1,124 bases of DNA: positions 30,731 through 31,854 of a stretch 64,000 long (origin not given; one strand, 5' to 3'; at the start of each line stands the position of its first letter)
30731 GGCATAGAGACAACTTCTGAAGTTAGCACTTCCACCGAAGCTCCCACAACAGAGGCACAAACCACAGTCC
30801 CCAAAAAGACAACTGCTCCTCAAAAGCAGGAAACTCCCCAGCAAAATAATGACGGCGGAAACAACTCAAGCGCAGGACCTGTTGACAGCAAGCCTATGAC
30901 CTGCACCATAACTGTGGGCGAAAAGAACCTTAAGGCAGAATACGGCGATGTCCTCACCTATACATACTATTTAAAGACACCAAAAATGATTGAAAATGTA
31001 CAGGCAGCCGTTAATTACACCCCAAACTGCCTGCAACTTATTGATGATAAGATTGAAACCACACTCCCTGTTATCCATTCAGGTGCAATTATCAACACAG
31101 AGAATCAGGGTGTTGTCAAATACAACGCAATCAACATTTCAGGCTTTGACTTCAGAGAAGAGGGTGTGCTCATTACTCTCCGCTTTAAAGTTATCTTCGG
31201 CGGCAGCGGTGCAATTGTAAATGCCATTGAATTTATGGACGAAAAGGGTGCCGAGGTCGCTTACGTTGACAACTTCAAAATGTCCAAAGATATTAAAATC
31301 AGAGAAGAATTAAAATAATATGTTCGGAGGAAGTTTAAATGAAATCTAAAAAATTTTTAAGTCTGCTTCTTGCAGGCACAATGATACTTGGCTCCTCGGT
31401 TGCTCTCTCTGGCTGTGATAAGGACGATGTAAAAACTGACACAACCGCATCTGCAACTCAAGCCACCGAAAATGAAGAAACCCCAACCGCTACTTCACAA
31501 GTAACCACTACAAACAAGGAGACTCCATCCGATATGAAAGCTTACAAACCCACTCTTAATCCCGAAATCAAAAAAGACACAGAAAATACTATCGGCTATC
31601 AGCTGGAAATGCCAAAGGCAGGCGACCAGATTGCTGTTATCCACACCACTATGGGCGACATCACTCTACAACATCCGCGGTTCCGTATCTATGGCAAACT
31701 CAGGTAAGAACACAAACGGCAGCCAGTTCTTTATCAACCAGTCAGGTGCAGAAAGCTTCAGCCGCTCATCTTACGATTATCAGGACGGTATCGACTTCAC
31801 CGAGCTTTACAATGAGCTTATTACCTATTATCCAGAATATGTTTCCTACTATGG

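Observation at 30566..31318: Lipoprotein-anchored cohesin: a possible new way to tether an amylosome-like complex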

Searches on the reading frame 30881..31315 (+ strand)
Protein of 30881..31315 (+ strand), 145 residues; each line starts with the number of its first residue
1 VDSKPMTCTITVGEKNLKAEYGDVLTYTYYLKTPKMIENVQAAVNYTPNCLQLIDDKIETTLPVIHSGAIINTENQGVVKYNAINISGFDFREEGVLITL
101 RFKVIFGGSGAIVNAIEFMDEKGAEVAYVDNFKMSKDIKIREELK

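Call 36: find_homologous_proteins(query=A2, max_evalue=0.001)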
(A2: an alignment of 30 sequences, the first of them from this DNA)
Query A2 (30 sequences) (145 aa, profile of the alignment): 68 proteins with E <= 0.001 among 3203 candidates.
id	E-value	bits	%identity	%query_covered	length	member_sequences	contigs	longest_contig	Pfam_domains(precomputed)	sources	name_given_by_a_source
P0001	2.5e-57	211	97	100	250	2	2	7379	-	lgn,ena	-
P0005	6.4e-56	206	71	96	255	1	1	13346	-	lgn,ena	-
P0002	2.1e-55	204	85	100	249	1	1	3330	-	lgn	-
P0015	2.0e-54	201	43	95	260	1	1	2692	-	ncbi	-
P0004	2.1e-54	201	73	100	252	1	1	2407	-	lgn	-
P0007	2.2e-54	201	61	95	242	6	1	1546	-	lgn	-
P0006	2.4e-54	201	60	95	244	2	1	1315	-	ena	-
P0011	8.6e-54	199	50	99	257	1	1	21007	-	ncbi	ncbi:MAG: hypothetical protein ACI4GZ_06400 [Ruminococcus sp.]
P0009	1.5e-52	195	51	94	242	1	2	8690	PF00963.25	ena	-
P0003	4.2e-52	194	75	100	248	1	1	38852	-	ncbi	-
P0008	5.1e-49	184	48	99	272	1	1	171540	-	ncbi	-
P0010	2.0e-48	182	46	100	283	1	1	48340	-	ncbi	-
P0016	1.1e-35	140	32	92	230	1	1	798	-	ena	-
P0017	1.5e-35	140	31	92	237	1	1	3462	-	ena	-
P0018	3.3e-34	136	28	92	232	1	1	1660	-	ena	-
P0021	4.1e-34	135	31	92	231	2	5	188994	-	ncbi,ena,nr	ncbi:MAG: hypothetical protein IJW04_02480 [Ruminococcus sp.]|nr:hypothetical protein [Ruminococcus 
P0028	2.9e-26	110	25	71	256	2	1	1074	PF00963.25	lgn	-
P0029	6.4e-26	109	26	71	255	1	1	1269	PF00963.25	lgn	-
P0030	8.6e-26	108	23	79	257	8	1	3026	PF00963.25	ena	-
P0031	9.4e-24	102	24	79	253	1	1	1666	PF00963.25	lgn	-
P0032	1.6e-23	101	27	71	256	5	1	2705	PF00963.25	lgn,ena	-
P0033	2.7e-23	100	27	70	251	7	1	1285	PF00963.25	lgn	-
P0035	2.0e-22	97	29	70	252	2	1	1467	PF00963.25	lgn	-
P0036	7.1e-22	96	29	78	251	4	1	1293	PF00963.25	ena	-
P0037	7.9e-22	96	24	71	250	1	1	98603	PF00963.25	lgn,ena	-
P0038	2.2e-21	94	25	79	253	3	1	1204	PF00963.25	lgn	-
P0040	3.3e-21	94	28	89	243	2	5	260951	-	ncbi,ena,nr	ncbi:MAG: hypothetical protein IJW04_02470 [Ruminococcus sp.]|nr:hypothetical protein [Ruminococcus 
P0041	3.8e-21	93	27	70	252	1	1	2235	PF00963.25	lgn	-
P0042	4.6e-21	93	23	70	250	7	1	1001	PF00963.25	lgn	-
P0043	5.6e-21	93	27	70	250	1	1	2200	PF00963.25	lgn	-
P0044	7.9e-21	92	-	-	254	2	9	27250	PF00963.25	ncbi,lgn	-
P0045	1.5e-20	91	28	78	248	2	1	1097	PF00963.25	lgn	-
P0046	2.3e-20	91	23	79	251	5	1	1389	PF00963.25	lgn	-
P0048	2.6e-20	91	26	71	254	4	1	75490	PF00963.25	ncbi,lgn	-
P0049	2.6e-20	91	24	71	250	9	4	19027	PF00963.25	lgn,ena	-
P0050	5.0e-20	90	27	70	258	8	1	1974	PF00963.25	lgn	-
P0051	1.1e-19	89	33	33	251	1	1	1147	PF00963.25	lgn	-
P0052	1.1e-19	89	21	79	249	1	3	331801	PF00963.25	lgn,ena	-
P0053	2.8e-19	87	25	70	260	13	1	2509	PF00963.25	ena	-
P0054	4.5e-18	83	30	36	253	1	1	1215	PF00963.25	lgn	-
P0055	5.6e-17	80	24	71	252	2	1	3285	PF00963.25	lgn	-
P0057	1.1e-14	72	30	26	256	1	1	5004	PF00963.25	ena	-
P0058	1.4e-14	72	25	79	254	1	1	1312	PF00963.25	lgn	-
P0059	8.6e-14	69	26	79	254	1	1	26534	PF00963.25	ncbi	-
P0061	1.5e-13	69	31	35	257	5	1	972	PF00963.25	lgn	-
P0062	2.4e-13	68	27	71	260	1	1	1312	PF00963.25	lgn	-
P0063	4.1e-13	67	31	33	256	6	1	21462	PF00963.25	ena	-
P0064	4.9e-13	67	25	71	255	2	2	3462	PF00963.25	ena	-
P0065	6.6e-13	67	25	74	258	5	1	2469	PF00963.25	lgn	-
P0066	6.9e-13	67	23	74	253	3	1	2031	PF00963.25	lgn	-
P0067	9.4e-13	66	25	71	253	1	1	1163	PF00963.25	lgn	-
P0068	1.0e-12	66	26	71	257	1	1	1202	PF00963.25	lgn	-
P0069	9.3e-11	60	-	-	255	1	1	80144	PF00963.25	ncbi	-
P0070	7.7e-10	57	-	-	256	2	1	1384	PF00963.25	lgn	-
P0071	1.2e-9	56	-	-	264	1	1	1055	PF00963.25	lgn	-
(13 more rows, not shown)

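Call 37: search_solved_structures(query=A2, max_evalue=1, show_alignments=2)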
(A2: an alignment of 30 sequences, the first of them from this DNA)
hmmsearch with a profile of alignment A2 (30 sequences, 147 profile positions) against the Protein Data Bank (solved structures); distinct sequences matched with E-value up to 1: 31.
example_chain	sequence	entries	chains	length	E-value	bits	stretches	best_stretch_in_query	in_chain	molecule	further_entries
7urp_A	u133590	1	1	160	7.1e-13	51.8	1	11-118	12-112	Ribonucleases G and E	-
3l8q_A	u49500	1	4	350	4.2e-05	26.6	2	10-114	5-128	Cellulosomal scaffoldin adaptor protein B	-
5g5d_A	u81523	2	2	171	0.00034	23.6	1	10-115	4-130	CELLULOSOME ANCHORING PROTEIN COHESIN REGION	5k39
1qzn_A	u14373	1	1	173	0.0041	20.1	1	9-114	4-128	cellulosomal scaffoldin adaptor protein B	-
3f2l_A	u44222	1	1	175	0.0042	20.1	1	9-114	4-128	Cellulosomal scaffoldin adaptor protein B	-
1zv9_A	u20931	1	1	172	0.0048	19.9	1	10-114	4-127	Cellulosomal scaffoldin adaptor protein B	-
3bwz_A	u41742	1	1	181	0.0049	19.9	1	9-114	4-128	Cellulosomal scaffoldin adaptor protein B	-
9qf3_A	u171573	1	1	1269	0.017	18.2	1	19-122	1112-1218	Ruminococcus bromii Amy4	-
3fnk_A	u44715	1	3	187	0.035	17.1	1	8-57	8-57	Cellulosomal scaffoldin adaptor protein B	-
3ghp_A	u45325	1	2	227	0.068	16.2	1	8-57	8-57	Cellulosomal scaffoldin adaptor protein B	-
4ums_A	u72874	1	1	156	0.092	15.8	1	19-112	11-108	CELLULOSOMAL ANCHORING SCAFFOLDIN B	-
1g1k_A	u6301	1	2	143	0.12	15.4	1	15-86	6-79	SCAFFOLDING PROTEIN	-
2vn5_A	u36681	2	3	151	0.13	15.3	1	13-86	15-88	SCAFFOLDING PROTEIN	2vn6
5m0y_A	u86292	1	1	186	0.18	14.8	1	6-63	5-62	Cellulosome anchoring protein cohesin region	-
2bm3_A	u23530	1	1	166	0.22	14.5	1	7-63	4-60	SCAFFOLDING DOCKERIN BINDING PROTEIN A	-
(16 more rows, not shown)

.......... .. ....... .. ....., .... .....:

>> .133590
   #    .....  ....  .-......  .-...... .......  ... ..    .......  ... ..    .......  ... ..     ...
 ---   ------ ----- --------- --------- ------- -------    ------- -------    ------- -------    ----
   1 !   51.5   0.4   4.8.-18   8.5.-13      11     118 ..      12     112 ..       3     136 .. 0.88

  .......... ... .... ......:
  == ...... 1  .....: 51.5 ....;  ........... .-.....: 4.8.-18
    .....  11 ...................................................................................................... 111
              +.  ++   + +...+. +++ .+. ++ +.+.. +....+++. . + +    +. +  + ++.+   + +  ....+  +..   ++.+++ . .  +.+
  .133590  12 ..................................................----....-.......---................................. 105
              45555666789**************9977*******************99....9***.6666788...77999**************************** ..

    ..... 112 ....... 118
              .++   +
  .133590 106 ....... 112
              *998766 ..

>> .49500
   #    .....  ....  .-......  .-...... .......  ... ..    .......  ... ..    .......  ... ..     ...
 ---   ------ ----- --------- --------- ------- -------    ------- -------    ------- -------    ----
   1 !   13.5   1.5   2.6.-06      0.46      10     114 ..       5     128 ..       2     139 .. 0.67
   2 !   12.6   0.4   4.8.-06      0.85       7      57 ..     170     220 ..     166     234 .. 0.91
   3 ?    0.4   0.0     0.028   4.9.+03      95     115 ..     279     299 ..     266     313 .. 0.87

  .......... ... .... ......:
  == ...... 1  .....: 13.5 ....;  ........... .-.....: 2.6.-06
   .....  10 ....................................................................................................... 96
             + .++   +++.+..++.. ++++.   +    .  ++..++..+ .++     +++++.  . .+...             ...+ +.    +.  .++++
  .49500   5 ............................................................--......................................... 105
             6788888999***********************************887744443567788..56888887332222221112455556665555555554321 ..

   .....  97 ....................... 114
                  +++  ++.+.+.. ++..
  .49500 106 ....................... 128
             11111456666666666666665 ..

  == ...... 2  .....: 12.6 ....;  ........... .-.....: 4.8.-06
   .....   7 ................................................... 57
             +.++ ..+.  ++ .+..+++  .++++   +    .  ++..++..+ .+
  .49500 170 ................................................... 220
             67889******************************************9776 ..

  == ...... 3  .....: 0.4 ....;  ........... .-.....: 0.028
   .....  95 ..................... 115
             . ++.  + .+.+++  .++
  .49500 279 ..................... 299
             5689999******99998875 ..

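Call 38: list_cluster_members(proteins=[P0044, P0048, P0059, P0069, P0052, P0037, P0021, P0040, P0008, P0003])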
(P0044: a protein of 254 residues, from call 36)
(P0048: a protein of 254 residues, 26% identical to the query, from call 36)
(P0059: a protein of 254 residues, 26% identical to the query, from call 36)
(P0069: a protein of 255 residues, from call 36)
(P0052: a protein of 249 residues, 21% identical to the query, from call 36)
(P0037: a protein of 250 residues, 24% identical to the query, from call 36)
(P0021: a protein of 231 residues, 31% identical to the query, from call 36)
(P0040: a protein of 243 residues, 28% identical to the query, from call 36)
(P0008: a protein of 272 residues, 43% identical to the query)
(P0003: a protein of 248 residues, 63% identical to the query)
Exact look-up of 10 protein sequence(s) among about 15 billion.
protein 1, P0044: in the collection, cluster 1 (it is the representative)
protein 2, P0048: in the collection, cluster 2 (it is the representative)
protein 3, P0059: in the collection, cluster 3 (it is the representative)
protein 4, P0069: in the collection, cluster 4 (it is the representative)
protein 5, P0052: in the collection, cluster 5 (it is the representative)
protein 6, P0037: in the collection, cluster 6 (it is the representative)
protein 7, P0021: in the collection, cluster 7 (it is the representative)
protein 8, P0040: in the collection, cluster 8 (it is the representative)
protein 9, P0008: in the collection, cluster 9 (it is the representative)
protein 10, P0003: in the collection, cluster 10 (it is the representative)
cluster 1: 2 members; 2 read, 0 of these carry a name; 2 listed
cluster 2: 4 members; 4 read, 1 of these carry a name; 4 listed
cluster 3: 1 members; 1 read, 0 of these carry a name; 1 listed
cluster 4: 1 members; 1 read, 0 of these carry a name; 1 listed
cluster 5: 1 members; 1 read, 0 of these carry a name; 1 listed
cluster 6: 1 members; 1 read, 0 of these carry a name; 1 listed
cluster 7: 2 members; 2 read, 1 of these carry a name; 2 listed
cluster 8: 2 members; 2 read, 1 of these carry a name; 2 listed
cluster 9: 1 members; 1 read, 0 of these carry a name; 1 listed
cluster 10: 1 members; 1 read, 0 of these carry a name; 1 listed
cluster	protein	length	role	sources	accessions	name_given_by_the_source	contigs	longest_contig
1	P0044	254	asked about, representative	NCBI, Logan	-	-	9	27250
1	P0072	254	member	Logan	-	-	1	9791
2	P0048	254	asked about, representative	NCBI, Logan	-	-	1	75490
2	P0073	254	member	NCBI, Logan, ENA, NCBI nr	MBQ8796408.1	MAG: hypothetical protein IJZ54_08300 [Clostridia bacterium] | hypothetical protein [Clostridia bacterium]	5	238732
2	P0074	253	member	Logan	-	-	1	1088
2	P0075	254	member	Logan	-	-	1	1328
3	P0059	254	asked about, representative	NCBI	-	-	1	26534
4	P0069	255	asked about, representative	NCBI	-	-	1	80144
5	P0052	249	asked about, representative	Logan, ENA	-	-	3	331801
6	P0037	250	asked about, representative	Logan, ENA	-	-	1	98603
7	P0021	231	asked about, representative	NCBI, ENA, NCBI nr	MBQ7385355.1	MAG: hypothetical protein IJW04_02480 [Ruminococcus sp.] | hypothetical protein [Ruminococcus sp.]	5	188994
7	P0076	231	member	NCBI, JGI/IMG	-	-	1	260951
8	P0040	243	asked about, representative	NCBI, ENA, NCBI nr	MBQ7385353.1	MAG: hypothetical protein IJW04_02470 [Ruminococcus sp.] | hypothetical protein [Ruminococcus sp.]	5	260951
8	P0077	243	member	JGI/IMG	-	-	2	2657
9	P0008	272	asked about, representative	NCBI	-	-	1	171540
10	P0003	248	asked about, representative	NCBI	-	-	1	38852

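Call 62: search_protein_representatives(alignment_id=A3)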
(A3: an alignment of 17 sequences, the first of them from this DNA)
Query: 17 sequences, 145 profile positions. Proteins with E-value up to 0.001 (for the whole library): 1165; up to 1e-10: 525; up to 1e-30: 90. The best 150 are listed.
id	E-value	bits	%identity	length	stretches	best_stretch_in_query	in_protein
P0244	1.6e-115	397.7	-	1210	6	16-120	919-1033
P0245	1.1e-95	333.5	-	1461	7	7-136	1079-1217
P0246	1.3e-82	291.0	-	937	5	11-119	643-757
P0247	7.9e-77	272.3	-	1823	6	6-129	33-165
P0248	6.9e-76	269.2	-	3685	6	9-115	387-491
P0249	2.4e-75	267.5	-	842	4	16-119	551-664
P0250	1.7e-74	264.7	-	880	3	3-144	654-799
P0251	1.4e-72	258.5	-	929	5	8-121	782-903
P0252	1.2e-71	255.6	-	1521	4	19-140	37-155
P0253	3.6e-70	250.7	-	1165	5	6-129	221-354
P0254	3.2e-65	234.7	-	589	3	9-130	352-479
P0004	1.6e-60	219.4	-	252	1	1-144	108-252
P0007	1.8e-60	219.2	-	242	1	3-144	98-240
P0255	2.5e-58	212.3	-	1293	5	10-137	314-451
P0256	7.4e-58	210.8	-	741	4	12-132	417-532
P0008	1.1e-55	203.8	-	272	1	2-144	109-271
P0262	1.6e-53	196.7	-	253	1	2-144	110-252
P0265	4.2e-52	192.1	-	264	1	3-144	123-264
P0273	3.4e-49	182.7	-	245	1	3-144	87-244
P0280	1.6e-46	174.0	-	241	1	3-143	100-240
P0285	3.4e-44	166.5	-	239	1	2-143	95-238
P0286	1.6e-43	164.3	-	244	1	3-144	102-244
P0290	4.5e-41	156.3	-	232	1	3-143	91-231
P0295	6.0e-39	149.4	-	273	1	3-144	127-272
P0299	7.8e-38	145.8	-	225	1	5-143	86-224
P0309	4.6e-35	136.9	-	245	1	5-144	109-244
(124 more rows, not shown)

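Call 64: list_cluster_members(proteins=[P0309, P0299, P0295, P0290, P0285, P0280, P0286, P0273, P0265, P0262])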
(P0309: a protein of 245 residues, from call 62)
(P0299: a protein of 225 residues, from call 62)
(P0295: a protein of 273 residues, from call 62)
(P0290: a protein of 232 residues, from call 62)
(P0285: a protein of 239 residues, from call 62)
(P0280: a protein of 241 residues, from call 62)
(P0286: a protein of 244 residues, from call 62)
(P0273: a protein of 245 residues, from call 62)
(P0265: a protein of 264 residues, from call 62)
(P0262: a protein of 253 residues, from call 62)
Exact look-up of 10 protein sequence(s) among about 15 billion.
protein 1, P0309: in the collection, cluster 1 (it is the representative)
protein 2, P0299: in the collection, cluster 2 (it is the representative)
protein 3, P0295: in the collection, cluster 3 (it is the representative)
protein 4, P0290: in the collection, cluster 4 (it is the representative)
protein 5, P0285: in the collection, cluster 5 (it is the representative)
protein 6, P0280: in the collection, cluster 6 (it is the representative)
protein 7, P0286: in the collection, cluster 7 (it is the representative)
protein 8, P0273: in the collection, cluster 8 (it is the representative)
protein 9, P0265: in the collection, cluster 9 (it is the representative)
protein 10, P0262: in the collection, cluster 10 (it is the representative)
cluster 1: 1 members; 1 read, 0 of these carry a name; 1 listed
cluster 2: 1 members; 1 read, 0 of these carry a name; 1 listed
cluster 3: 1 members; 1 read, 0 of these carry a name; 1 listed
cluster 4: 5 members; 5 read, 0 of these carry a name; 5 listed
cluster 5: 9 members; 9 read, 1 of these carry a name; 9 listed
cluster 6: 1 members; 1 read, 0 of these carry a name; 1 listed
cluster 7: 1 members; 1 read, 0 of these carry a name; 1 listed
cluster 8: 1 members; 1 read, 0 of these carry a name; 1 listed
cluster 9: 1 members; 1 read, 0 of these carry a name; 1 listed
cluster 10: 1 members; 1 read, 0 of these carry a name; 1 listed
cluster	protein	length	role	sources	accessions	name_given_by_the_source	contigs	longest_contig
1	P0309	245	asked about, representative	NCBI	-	-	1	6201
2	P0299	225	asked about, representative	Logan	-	-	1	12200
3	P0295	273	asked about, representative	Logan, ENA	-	-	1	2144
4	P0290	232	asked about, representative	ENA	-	-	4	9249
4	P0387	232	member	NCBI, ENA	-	-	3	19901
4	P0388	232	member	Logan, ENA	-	-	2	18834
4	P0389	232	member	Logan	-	-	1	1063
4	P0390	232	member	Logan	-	-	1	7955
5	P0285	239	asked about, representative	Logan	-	-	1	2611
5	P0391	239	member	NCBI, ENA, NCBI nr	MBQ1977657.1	MAG: hypothetical protein II225_02810 [Ruminococcus sp.] | hypothetical protein [Ruminococcus sp.]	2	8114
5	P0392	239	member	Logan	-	-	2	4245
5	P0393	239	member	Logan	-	-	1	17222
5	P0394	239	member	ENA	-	-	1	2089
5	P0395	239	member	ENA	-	-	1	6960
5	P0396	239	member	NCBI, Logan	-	-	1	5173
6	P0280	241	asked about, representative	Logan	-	-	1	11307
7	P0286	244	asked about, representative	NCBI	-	-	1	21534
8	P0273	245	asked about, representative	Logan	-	-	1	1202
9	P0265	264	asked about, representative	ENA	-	-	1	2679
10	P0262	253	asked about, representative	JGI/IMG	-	-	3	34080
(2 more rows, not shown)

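Call 65: find_encoding_contigs(protein=P0299, flank=6000, max_places=2)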
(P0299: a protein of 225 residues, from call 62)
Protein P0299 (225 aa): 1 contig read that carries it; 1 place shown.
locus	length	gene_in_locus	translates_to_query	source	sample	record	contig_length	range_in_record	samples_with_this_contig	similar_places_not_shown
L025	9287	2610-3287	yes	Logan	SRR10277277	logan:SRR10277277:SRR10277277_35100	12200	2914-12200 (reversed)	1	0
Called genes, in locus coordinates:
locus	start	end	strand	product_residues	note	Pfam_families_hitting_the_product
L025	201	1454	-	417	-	PF02646:RmuC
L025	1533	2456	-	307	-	PF00575:S1, PF23459:S1_RRP5 (weak)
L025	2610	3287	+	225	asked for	-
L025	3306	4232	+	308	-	PF00160:Pro_isomerase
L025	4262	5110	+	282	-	PF12710:HAD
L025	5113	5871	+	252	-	PF09335:VTT_dom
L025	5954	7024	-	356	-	PF01547:SBP_bac_1, PF13531:SBP_bac_11, PF13416:SBP_bac_8, PF13343:SBP_bac_6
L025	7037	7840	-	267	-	PF00528:BPD_transp_1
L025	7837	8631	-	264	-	PF00528:BPD_transp_1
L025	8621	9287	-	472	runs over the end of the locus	PF00005:ABC_tran, PF08402:TOBE_2 (weak)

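Call 66: find_encoding_contigs(protein=P0280, flank=6000, max_places=2)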
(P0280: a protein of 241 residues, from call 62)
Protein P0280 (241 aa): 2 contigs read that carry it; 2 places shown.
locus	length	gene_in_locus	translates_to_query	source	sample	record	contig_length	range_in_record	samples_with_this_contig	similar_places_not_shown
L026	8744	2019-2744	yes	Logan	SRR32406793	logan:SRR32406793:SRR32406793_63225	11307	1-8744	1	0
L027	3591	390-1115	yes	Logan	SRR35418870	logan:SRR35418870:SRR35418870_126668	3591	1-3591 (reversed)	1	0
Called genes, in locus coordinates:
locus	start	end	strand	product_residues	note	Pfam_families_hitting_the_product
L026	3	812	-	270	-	?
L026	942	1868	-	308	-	PF23459:S1_RRP5 (faint), PF00575:S1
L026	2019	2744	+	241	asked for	-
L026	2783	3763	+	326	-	PF00160:Pro_isomerase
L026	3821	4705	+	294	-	PF00160:Pro_isomerase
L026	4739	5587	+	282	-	PF12710:HAD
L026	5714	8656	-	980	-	PF00128:Alpha-amylase, PF16738:CBM26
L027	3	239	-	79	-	?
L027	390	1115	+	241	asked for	-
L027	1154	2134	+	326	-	PF00160:Pro_isomerase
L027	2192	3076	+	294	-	PF00160:Pro_isomerase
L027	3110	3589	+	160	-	?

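Call 67: find_encoding_contigs(protein=P0286, flank=6000, max_places=2)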
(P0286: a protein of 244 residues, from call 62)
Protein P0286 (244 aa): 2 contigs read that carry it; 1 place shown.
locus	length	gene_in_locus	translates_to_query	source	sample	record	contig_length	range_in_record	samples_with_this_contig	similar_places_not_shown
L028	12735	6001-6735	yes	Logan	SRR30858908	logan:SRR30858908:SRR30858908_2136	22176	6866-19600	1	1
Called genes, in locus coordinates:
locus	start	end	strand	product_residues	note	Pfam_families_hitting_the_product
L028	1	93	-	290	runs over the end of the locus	PF01553:Acyltransferase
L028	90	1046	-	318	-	PF01501:Glyco_transf_8, PF18404:Glyco_transf_24 (weak)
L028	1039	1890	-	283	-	PF01501:Glyco_transf_8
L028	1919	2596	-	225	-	PF03006:HlyIII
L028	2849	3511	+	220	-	PF01381:HTH_3, PF12844:HTH_19 (faint), PF13560:HTH_31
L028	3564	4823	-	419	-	PF02646:RmuC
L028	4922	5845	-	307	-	PF00575:S1, PF23459:S1_RRP5 (weak)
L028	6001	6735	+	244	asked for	-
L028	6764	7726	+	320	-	PF00160:Pro_isomerase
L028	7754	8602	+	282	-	PF12710:HAD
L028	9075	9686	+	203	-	-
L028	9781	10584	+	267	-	PF00924:MS_channel_2nd, PF21082:MS_channel_3rd (weak)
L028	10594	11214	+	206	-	PF00132:Hexapep, PF14602:Hexapep_2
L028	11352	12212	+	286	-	-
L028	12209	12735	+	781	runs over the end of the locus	PF13472:Lipase_GDSL_2 (weak), PF00092:VWA, PF13519:VWA_2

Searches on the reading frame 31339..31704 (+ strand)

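Call 3: search_protein_families(library=pfam, proteins=[window:31339-31704:+], max_evalue=1)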
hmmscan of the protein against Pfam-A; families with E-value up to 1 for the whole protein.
window:31339-31704:+ (122 aa): 1 family
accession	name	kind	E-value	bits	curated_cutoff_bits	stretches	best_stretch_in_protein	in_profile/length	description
PF21827.1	New_glue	-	0.0032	17.6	31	1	1-66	1-68/94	New glue protein family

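Call 4: search_protein_families(library=ncbifam, proteins=[window:31339-31704:+], max_evalue=1)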
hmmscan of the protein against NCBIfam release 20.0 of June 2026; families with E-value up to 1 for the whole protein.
window:31339-31704:+ (122 aa): 8 families
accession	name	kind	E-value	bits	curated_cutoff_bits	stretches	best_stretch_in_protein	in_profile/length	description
NF053819.1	EF0750_LPXTG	subfamily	0.00026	21.4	47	1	1-106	1-88/105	EF2685/EF0750 family sortase-dependent surface protein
NF033636.1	acid_shock_Asr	equivalog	0.0083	16.9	50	1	4-68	2-63/119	acid resistance repetitive basic protein Asr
NF052551.1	EnvBioLpgNMYCTU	equivalog_domain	0.014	14.7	250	1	14-63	8-49/227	envelope biogenesis lipoprotein LpqN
NF053689.1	BamJ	equivalog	0.018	15.3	100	1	1-97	1-92/184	BamJ family beta-barrel-assembly machinery protein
NF040549.1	Nt5e_LPXTG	exception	0.047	11.9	1050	1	7-104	9-105/731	cell surface ecto-5'-nucleotidase Nt5e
NF038215.1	acineto_lipo_PV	hypoth_equivalog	0.12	12.1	33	1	15-36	7-29/55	NF038215 family lipoprotein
NF041057.1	Rcas_1661_fam_Se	equivalog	0.2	11.2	190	1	19-76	5-61/247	Rcas_1661 family thioredoxin-like (seleno)lipoprotein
NF047408.1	SA0632_fam_LP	equivalog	0.46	10.2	70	1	14-33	6-25/68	SA0632 family lipoprotein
